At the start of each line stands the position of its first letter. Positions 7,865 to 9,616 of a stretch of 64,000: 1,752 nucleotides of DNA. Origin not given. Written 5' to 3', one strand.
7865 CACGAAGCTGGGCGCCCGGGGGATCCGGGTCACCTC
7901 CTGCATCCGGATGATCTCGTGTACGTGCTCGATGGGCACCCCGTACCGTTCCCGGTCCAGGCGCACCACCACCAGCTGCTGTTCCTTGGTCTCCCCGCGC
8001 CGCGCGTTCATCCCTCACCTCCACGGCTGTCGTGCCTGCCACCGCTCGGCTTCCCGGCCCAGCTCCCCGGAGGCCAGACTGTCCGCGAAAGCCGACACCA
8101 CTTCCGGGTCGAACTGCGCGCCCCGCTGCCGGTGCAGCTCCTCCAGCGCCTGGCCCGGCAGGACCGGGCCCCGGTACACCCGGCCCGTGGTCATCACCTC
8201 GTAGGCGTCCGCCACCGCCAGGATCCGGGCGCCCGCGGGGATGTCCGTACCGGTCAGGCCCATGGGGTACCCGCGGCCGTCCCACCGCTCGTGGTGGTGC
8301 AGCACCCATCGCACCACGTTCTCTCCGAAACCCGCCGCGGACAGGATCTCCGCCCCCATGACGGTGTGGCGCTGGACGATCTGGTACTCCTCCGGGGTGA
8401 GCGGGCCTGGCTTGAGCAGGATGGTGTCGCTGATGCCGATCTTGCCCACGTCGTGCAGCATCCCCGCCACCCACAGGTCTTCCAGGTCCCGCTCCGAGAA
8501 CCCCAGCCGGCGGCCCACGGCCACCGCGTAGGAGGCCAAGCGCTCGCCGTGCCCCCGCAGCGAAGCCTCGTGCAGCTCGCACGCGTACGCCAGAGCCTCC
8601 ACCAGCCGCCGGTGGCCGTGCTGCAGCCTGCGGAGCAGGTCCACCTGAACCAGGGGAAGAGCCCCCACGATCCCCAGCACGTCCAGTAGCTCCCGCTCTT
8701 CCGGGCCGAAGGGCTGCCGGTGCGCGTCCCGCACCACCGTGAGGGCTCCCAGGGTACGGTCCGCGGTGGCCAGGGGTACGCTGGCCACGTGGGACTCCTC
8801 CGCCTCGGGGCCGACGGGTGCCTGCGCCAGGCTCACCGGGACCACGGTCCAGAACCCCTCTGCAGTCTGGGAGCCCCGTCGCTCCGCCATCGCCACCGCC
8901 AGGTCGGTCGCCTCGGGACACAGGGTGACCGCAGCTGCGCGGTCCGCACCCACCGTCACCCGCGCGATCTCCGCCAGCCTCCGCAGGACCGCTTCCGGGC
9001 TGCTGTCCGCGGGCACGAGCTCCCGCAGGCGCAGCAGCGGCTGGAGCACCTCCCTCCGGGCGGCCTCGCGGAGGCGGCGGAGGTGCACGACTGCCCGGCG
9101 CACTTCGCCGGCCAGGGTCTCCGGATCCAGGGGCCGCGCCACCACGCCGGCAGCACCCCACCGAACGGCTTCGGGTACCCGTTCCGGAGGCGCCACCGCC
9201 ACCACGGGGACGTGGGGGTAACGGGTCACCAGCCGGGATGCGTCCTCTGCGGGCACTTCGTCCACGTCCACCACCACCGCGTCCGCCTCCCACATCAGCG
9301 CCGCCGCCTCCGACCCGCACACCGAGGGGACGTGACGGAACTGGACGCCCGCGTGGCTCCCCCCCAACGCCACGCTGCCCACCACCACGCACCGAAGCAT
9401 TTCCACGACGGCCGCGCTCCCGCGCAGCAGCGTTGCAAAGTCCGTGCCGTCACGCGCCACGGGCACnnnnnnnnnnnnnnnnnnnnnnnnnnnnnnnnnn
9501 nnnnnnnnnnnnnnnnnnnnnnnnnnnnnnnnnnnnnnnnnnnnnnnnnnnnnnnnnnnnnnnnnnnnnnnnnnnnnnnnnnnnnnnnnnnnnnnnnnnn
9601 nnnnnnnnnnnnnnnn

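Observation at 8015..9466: HD-GYP phosphodiesterase with a pseudo-receiver and GAF domain sits inside the che operon under its own sigma54 promoter, and its annotated start is probably wrong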

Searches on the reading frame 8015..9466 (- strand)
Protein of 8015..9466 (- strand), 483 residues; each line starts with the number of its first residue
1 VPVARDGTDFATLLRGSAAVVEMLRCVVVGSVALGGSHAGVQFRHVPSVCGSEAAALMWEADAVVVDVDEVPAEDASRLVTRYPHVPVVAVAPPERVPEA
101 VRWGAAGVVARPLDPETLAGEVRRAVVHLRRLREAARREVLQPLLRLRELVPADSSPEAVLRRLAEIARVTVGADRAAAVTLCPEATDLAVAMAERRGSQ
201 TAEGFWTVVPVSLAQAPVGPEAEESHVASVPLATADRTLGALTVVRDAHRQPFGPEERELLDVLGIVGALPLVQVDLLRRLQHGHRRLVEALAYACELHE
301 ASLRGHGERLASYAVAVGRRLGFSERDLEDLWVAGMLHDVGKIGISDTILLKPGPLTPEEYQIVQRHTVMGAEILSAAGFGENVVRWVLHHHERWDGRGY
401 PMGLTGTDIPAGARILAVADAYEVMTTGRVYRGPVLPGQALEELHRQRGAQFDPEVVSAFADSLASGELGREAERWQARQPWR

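Call 7: search_protein_families(library=pfam, proteins=[window:8015-9466:-], max_evalue=0.01)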
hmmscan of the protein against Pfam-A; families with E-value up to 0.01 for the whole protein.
window:8015-9466:- (483 aa): 6 families
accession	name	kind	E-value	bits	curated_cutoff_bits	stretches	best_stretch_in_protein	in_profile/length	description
PF13487.12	HD_5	-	1.4e-39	136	27.2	1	296-456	7-170/170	HD domain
PF01966.28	HD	-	2e-21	76.9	22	1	306-425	4-116/116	HD domain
PF01590.32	GAF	-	3.7e-05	24.7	22.4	1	157-265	2-126/133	GAF domain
PF13492.12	GAF_3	-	7.5e-05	23.6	27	1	157-265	2-120/129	GAF domain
PF08668.18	HDOD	-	0.00033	20.6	22.9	1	300-392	92-194/196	HDOD domain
PF13185.12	GAF_2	-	0.0013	19.4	28.6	0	219-264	83-127/136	GAF domain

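Call 10: find_homologous_proteins(query=window:8015-9400:-, max_evalue=0.00001)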
Query window:8015-9400:- (461 aa): 4683 proteins with E <= 0.00001 among 8000 candidates; the best 120 are listed.
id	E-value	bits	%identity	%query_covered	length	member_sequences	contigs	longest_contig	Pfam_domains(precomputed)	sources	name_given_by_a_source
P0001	2.6e-283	958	95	100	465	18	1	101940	PF13487.13,PF01966.29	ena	-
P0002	4.2e-221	753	79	100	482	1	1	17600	PF13487.13,PF01966.29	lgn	-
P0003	1.2e-220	751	77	100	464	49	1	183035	PF13487.13,PF01966.29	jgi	jgi:putative nucleotidyltransferase with HDIG domain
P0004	7.0e-213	726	76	100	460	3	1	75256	PF13487.13,PF01966.29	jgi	jgi:putative nucleotidyltransferase with HDIG domain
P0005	4.5e-208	710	74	100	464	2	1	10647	PF13487.13,PF01966.29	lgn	-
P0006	5.5e-205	700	72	100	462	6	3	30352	PF13487.13,PF01966.29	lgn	-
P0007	2.2e-203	694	73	100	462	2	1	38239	PF13487.13,PF01966.29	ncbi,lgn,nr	ncbi:MAG: HD-GYP domain-containing protein [Armatimonadota bacterium]|nr:HD-GYP domain-containing pr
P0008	2.3e-188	645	70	97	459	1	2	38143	PF13487.13,PF01966.29,PF13492.13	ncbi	-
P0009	8.0e-165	567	63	98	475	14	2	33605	PF08668.19,PF13487.13,PF01966.29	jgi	jgi:putative nucleotidyltransferase with HDIG domain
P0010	2.1e-158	546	61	97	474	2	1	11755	PF08668.19,PF13487.13,PF01966.29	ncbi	-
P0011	2.0e-157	543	62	97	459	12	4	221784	PF13487.13,PF01966.29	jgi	-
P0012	4.2e-157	542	65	92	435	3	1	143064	PF13487.13,PF01966.29,PF13492.13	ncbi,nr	ncbi:MAG: HD-GYP domain-containing protein, partial [Armatimonadota bacterium]|nr:HD-GYP domain-cont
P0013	4.4e-156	538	62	98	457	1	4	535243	PF13487.13,PF01966.29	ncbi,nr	ncbi:MAG: HD domain-containing protein [Armatimonadota bacterium]|nr:HD domain-containing protein [A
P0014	2.2e-148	513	63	93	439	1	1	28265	PF08668.19,PF13487.13,PF01966.29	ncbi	-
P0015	2.1e-145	503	58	97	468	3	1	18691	PF13487.13,PF01966.29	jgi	jgi:CheY-like chemotaxis protein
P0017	1.2e-110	389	47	97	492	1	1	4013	PF13185.13,PF13487.13,PF01966.29,PF13492.13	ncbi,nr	ncbi:MAG: HD domain-containing protein [Armatimonadetes bacterium]|nr:HD domain-containing protein [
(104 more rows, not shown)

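Call 16: find_related_loci(query=A1, collection=genome_contigs, flank=10000)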
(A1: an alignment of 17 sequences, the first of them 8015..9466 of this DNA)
Query A1 (483 aa) in genome_contigs; peptide patterns used: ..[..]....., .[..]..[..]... (x = any residue, [..] = any of these).
600 stretches matched a pattern (row limit reached: there are more); 402 encode a relative of the query (tblastn E <= 1e-3); the best 80 are kept; 80 distinct loci.
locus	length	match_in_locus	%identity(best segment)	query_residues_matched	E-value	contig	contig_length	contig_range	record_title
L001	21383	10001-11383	74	22-483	0e+0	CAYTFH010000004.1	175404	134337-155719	MAG TPA_asm: uncultured bacterium isolate binchicken_co30_114 genome assembly, contig: NODE_99_length_175404_cov_105.893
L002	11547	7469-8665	33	84-464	5e-54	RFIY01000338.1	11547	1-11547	MAG: Candidatus Dadabacteria bacterium isolate J088 k99_1194413, whole genome shotgun sequence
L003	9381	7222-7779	49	289-474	1e-46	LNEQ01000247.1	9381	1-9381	MAG: Actinobacteria bacterium Ga0077541 Ga0077541_1198.2, whole genome shotgun sequence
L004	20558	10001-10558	49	282-468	2e-46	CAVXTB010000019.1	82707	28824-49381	MAG: uncultured Actinomycetes bacterium isolate MFD04944.bin.2.197 genome assembly, contig: contig_82294, whole genome s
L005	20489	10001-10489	52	305-468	5e-46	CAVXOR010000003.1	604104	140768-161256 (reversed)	MAG: uncultured Actinomycetes bacterium isolate MFD00392.bin.3.715 genome assembly, contig: contig_19913, whole genome s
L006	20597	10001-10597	46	272-466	3e-45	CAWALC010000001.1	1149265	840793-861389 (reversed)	MAG: uncultured Actinomycetes bacterium isolate MFD02360.bin.2.70 genome assembly, contig: contig_1926, whole genome sho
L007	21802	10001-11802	47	205-476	9e-45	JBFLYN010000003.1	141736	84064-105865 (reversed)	MAG: Bacillota bacterium isolate MAG086 MAG086_3, whole genome shotgun sequence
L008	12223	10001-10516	50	297-469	5e-45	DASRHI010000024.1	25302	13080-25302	MAG TPA_asm: Gaiellaceae bacterium isolate SMAG_U10080 k141_1035835, whole genome shotgun sequence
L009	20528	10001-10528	49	291-467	2e-45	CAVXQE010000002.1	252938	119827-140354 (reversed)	MAG: uncultured Gaiellaceae bacterium isolate MFD00392.bin.2.280 genome assembly, contig: contig_1771, whole genome shot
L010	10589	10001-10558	49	282-468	6e-45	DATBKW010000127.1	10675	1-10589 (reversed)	MAG TPA_asm: Solirubrobacteraceae bacterium isolate SMAG_U3956 k141_264106, whole genome shotgun sequence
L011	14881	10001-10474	52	306-464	2e-44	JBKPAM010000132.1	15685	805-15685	MAG: Actinomycetota bacterium isolate GB_HAYS_MAG_00003 GB_HAYS_000001230940, whole genome shotgun sequence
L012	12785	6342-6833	51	305-474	1e-44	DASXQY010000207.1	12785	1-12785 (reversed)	MAG TPA_asm: Gaiellaceae bacterium isolate SMAG_U4625 k141_948614, whole genome shotgun sequence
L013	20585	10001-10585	42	281-475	1e-44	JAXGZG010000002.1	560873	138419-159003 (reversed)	MAG: Bacillota bacterium isolate AnMBR.bin531 bin531_2, whole genome shotgun sequence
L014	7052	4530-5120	45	272-464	1e-44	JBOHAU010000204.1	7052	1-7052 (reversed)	MAG: Gaiellaceae bacterium isolate SC-S_metawrap_bin.39 k127_6250090, whole genome shotgun sequence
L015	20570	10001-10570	41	280-468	1e-44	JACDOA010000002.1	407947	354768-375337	MAG: Thermosipho sp. (in: Bacteria) isolate GB_MAG9_058 c_000000000006, whole genome shotgun sequence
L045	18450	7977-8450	51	306-464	6e-43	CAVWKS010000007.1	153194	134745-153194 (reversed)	MAG: uncultured Actinomycetes bacterium isolate MFD08700.bin.2.48 genome assembly, contig: contig_1403, whole genome sho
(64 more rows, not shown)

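Call 17: find_encoding_contigs(protein=P0003, flank=8000, max_places=1)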
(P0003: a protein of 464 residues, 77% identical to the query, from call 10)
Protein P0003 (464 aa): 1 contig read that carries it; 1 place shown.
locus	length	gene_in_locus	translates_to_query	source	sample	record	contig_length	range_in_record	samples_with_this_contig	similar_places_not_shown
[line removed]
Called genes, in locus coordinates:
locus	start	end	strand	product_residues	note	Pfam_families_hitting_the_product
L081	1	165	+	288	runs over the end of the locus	PF00669:Flagellin_N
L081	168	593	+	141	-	PF02623:FliW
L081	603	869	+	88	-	PF02599:CsrA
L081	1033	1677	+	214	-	PF00669:Flagellin_N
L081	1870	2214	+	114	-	PF00700:Flagellin_C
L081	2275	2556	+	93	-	PF03646:FlaG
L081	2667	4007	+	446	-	PF02465:FliD_N, PF07195:FliD_C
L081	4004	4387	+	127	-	PF02561:FliS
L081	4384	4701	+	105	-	PF05400:FliT (weak)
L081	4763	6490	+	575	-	PF04108:ATG17_like (faint), PF06103:DUF948 (faint), PF00672:HAMP, PF00015:MCPsignal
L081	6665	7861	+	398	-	PF00158:Sigma54_activat, PF14532:Sigma54_activ_2, PF07728:AAA_5 (weak), PF25601:AAA_lid_14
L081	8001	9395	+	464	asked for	PF13487:HD_5, PF01966:HD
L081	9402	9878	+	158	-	PF01584:CheW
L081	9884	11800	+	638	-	PF01627:Hpt, PF07194:P2, PF02895:H-kinase_dim, PF02518:HATPase_c, PF01584:CheW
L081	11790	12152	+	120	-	PF00072:Response_reg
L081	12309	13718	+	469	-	PF04963:Sigma54_CBD, PF04552:Sigma54_DBD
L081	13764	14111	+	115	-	-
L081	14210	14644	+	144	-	PF00460:Flg_bb_rod, PF06429:Flg_bbr_C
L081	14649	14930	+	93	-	PF02049:FliE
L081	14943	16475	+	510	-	PF01514:YscJ_FliF, PF08345:YscJ_FliF_C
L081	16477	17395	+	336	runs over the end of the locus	PF03448:MgtE_N (faint), PF14842:FliG_N, PF14841:FliG_M, PF01706:FliG_C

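Call 18: find_encoding_contigs(protein=P0011, flank=8000, max_places=1)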
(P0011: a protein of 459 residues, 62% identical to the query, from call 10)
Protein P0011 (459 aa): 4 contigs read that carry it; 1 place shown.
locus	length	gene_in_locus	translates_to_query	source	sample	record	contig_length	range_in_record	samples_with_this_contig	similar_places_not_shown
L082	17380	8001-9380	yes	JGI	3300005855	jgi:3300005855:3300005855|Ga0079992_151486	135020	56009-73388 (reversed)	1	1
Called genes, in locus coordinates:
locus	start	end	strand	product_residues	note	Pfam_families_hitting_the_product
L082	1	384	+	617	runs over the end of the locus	PF00111:Fer2, PF13510:Fer2_4 (weak), PF17651:Raco_middle, PF14574:RACo_C_ter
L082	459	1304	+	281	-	PF01925:TauE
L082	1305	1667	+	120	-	PF07843:DUF1634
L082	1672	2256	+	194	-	PF12706:Lactamase_B_2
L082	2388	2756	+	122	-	PF03551:PadR (weak)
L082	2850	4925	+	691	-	PF04108:ATG17_like (faint), PF00672:HAMP, PF00015:MCPsignal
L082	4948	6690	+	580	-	PF20155:TMP_3 (faint), PF00672:HAMP, PF06103:DUF948 (faint), PF10046:BLOC1_2 (faint), PF00015:MCPsignal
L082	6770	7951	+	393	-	PF00158:Sigma54_activat, PF14532:Sigma54_activ_2, PF01078:Mg_chelatase (faint), PF07728:AAA_5, PF25601:AAA_lid_14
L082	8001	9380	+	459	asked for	PF13487:HD_5, PF01966:HD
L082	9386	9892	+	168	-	PF01584:CheW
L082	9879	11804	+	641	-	PF01627:Hpt, PF07194:P2, PF02895:H-kinase_dim, PF02518:HATPase_c, PF01584:CheW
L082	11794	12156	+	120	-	PF00072:Response_reg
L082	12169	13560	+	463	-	PF04963:Sigma54_CBD, PF04552:Sigma54_DBD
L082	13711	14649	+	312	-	PF13205:Big_5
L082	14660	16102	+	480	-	-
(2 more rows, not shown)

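Call 19: find_encoding_contigs(protein=P0009, flank=8000, max_places=1)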
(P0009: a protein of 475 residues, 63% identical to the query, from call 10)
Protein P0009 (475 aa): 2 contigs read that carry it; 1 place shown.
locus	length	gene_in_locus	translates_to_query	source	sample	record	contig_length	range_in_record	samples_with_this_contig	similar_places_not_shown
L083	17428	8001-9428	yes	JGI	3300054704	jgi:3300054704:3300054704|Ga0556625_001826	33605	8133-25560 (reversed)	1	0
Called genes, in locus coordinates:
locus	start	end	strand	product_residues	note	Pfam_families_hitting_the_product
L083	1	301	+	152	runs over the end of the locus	PF05130:FlgN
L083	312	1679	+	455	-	PF00460:Flg_bb_rod, PF22638:FlgK_D1, PF06429:Flg_bbr_C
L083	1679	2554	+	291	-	PF00669:Flagellin_N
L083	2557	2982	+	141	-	PF02623:FliW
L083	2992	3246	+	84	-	PF02599:CsrA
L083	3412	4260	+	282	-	PF00669:Flagellin_N, PF00700:Flagellin_C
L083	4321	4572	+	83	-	PF03646:FlaG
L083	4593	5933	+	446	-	PF02465:FliD_N, PF07196:Flagellin_IN, PF07195:FliD_C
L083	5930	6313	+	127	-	PF02561:FliS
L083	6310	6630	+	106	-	PF05400:FliT (weak)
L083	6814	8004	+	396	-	PF00158:Sigma54_activat, PF14532:Sigma54_activ_2, PF07728:AAA_5 (weak), PF25601:AAA_lid_14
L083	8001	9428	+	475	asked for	PF08668:HDOD (weak), PF13487:HD_5, PF01966:HD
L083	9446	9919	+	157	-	PF01584:CheW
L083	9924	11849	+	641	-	PF01627:Hpt, PF07194:P2, PF02895:H-kinase_dim, PF02518:HATPase_c, PF01584:CheW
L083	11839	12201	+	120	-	PF00072:Response_reg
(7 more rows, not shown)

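Call 20: find_encoding_contigs(protein=P0015, flank=8000, max_places=1)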
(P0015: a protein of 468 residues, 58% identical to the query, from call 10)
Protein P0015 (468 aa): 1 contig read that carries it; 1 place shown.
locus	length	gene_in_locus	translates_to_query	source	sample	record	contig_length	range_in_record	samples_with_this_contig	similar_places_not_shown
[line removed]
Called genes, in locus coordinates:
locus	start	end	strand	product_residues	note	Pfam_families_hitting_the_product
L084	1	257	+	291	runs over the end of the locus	PF00669:Flagellin_N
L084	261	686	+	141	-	PF02623:FliW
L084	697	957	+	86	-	PF02599:CsrA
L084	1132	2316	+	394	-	PF00669:Flagellin_N, PF00700:Flagellin_C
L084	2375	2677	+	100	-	PF03646:FlaG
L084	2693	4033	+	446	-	PF02465:FliD_N, PF07196:Flagellin_IN (weak), PF07195:FliD_C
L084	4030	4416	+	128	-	PF02561:FliS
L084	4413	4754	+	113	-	-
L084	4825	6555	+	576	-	PF06103:DUF948 (faint), PF05227:CHASE3, PF00672:HAMP, PF00015:MCPsignal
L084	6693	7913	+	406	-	PF00158:Sigma54_activat, PF14532:Sigma54_activ_2, PF07728:AAA_5 (weak), PF25601:AAA_lid_14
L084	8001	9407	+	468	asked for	PF13487:HD_5, PF01966:HD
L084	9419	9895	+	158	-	PF01584:CheW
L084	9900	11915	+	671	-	PF01627:Hpt, PF07194:P2 (weak), PF02895:H-kinase_dim, PF02518:HATPase_c, PF01584:CheW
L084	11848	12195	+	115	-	PF00072:Response_reg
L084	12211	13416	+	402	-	?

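Call 21: find_encoding_contigs(protein=P0007, flank=8000, max_places=1)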
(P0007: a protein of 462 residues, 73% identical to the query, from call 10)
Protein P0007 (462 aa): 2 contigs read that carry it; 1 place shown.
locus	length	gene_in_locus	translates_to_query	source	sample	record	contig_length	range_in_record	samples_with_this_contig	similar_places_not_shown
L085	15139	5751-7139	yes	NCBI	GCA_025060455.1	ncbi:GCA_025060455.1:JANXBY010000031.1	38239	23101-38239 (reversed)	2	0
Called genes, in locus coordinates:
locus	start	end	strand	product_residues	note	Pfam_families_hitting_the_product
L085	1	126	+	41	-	PF00700:Flagellin_C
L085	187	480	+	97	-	PF03646:FlaG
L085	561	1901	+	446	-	PF02465:FliD_N, PF07196:Flagellin_IN (weak), PF07195:FliD_C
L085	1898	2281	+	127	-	PF02561:FliS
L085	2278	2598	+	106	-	-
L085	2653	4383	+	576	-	PF12729:4HB_MCP_1 (weak), PF06103:DUF948 (faint), PF20155:TMP_3 (faint), PF00672:HAMP, PF00015:MCPsignal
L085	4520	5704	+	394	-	PF01078:Mg_chelatase (faint), PF00158:Sigma54_activat, PF14532:Sigma54_activ_2, PF07728:AAA_5, PF25601:AAA_lid_14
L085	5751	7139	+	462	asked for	PF13487:HD_5, PF01966:HD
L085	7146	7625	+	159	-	PF01584:CheW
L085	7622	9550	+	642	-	PF01627:Hpt, PF07194:P2, PF02895:H-kinase_dim, PF02518:HATPase_c, PF01584:CheW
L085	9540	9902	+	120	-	PF00072:Response_reg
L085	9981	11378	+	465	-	PF04963:Sigma54_CBD, PF04552:Sigma54_DBD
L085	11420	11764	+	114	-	-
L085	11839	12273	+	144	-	PF00460:Flg_bb_rod, PF06429:Flg_bbr_C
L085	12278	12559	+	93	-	PF02049:FliE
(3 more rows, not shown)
